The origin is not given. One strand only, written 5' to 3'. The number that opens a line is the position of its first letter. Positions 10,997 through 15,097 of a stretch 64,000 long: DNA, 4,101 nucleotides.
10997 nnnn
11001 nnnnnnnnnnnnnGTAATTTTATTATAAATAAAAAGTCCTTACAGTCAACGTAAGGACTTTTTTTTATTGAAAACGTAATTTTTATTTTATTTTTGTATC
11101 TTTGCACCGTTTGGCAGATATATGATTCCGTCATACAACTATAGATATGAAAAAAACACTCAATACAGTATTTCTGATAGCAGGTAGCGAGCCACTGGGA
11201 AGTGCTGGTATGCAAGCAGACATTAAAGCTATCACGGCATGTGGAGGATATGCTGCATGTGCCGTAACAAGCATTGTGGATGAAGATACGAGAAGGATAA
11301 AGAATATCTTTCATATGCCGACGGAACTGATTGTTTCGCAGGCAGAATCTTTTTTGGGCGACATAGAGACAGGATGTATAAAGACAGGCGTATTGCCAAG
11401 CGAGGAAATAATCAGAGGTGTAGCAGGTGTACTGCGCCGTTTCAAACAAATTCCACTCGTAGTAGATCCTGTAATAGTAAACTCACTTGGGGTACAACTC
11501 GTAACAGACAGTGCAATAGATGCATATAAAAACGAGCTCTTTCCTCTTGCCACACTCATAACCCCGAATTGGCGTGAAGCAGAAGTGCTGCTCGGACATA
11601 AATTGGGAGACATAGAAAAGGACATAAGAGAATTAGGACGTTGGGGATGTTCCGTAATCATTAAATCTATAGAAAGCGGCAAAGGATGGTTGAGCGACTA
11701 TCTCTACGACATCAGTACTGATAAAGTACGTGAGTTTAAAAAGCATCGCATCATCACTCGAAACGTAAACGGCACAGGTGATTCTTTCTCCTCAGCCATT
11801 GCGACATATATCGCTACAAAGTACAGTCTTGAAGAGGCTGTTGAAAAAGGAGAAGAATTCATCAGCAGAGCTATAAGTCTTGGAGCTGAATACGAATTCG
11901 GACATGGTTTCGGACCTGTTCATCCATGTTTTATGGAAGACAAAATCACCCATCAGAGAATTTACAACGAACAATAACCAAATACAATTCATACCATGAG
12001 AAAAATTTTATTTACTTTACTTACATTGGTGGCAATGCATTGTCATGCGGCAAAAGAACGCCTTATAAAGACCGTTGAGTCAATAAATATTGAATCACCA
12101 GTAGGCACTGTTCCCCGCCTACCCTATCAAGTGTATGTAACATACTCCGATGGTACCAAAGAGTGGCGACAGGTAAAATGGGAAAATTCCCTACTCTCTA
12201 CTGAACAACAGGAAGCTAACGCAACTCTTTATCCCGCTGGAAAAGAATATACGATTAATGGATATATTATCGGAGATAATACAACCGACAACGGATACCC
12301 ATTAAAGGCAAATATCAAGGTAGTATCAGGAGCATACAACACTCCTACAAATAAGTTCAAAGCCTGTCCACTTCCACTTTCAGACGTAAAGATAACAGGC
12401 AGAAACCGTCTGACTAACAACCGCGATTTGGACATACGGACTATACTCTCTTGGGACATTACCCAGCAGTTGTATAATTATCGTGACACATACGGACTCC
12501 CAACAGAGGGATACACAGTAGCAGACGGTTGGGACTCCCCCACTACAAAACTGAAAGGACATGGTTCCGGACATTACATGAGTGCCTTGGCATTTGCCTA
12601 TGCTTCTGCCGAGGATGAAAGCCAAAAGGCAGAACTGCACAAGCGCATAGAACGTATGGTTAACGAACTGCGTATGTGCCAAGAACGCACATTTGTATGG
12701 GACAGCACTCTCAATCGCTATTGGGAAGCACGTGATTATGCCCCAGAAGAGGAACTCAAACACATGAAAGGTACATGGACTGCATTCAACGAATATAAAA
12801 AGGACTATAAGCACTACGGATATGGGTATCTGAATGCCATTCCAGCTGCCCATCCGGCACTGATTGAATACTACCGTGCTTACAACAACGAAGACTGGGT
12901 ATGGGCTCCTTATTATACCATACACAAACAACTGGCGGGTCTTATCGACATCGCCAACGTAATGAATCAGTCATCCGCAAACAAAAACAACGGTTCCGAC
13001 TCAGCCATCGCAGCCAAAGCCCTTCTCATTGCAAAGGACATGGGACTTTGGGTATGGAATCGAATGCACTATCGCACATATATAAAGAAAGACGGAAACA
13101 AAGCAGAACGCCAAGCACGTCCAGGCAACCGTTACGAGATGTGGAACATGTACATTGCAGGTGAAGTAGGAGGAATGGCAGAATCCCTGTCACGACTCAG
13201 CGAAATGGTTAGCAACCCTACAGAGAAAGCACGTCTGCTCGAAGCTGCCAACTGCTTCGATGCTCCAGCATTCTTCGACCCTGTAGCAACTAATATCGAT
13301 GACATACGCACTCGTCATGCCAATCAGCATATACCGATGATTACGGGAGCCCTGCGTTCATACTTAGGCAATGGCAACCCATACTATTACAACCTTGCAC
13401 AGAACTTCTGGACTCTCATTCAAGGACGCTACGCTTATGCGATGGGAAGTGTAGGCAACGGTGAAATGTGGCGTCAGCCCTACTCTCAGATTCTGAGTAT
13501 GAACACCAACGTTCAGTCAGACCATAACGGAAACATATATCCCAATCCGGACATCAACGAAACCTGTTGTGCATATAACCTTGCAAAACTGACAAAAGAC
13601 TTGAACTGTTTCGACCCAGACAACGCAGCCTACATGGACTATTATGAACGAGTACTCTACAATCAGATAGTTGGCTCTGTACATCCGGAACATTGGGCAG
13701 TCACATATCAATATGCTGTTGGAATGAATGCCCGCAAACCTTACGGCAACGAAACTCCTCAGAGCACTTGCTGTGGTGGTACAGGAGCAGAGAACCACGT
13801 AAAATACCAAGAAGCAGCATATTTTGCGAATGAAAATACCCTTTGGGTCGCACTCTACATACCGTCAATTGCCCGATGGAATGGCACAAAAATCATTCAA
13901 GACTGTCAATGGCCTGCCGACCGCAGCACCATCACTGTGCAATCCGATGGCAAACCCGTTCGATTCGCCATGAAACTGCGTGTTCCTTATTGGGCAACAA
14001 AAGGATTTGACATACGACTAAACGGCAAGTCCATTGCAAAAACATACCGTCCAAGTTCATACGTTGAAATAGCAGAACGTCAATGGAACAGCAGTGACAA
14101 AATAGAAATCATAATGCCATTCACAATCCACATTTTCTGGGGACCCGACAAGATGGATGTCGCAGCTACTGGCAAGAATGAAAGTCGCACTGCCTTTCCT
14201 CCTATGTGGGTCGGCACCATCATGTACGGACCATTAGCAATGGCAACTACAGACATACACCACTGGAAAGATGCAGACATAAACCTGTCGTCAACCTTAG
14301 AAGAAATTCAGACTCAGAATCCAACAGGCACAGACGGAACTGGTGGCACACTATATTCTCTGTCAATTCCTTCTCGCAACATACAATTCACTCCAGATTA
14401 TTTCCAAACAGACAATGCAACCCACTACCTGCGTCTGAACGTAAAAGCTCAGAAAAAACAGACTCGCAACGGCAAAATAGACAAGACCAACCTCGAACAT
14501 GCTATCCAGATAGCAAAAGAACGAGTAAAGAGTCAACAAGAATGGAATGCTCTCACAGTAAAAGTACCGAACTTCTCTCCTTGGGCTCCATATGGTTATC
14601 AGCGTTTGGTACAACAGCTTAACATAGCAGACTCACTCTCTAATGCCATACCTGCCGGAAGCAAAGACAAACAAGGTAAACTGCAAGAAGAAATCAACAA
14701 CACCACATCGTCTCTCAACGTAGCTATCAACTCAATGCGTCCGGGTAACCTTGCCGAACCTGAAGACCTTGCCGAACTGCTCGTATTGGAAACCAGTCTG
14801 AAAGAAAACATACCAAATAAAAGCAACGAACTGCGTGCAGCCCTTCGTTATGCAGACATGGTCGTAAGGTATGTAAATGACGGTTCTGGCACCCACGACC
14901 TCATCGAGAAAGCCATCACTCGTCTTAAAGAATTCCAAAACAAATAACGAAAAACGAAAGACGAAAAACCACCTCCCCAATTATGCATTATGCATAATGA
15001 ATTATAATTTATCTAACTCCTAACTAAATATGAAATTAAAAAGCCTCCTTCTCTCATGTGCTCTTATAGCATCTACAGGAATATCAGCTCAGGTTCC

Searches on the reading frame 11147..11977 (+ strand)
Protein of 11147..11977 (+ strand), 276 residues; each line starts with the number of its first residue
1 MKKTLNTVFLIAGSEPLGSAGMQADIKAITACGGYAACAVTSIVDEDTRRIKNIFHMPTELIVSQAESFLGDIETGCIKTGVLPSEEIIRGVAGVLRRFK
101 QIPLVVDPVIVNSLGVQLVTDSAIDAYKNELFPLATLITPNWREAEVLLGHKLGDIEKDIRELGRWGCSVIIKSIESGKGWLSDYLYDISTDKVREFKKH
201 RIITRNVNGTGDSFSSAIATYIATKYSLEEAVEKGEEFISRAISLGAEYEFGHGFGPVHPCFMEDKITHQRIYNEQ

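Call 55: search_protein_families(library=pfam, proteins=[window:11147-11977:+], max_evalue=0.00001)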
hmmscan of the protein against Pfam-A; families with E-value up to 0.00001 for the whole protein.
window:11147-11977:+ (276 aa): 2 families
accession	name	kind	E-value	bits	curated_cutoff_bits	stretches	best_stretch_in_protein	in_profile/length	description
PF08543.17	Phos_pyr_kin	-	1.7e-64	218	27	1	16-259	2-246/246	Phosphomethylpyrimidine kinase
PF00294.29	PfkB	-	1.4e-09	38.2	25.8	1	106-236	161-283/302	pfkB family carbohydrate kinase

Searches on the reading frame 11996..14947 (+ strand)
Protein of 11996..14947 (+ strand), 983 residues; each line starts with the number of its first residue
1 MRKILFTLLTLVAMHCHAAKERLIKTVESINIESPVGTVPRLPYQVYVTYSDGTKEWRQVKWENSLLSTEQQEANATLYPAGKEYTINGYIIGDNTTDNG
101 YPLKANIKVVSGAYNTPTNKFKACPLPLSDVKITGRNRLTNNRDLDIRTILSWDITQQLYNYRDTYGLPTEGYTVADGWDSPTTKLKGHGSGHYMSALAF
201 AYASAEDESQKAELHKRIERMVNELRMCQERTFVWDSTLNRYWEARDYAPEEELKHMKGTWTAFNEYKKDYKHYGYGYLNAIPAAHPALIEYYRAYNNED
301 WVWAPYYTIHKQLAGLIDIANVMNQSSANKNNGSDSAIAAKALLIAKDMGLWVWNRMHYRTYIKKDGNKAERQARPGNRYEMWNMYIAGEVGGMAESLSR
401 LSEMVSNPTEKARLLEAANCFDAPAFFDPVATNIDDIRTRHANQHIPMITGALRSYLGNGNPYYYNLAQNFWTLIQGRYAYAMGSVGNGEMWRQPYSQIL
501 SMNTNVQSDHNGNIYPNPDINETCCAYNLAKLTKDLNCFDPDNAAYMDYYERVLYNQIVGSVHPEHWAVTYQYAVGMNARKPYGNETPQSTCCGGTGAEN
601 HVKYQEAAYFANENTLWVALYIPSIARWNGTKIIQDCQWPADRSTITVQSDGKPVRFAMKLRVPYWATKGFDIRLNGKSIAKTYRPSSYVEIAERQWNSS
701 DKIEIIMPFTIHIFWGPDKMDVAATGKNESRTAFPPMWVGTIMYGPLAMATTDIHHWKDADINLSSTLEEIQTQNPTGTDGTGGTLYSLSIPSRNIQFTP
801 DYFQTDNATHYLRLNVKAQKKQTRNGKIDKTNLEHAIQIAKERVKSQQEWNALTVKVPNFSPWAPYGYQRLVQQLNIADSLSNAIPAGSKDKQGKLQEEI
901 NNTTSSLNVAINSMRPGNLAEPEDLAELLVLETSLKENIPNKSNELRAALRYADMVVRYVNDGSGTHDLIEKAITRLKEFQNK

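Call 8: search_protein_families(library=pfam, proteins=[window:11996-14947:+], max_evalue=0.001)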
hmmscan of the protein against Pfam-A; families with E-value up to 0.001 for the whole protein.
window:11996-14947:+ (983 aa): 3 families
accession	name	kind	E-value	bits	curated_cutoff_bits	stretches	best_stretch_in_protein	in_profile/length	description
PF07944.18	Beta-AFase-like_GH127_cat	-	3.8e-50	171.4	24.9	2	385-606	171-376/376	Beta-L-arabinofuranosidase, GH127 catalytic domain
PF20736.2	Glyco_hydro127M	-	1.9e-14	54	24.2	1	615-708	1-94/95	Beta-L-arabinofuranosidase, GH127 middle domain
PF07532.17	Big_4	-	1.8e-05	24.6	22.1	1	28-65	2-39/59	Bacterial Ig-like domain (group 4)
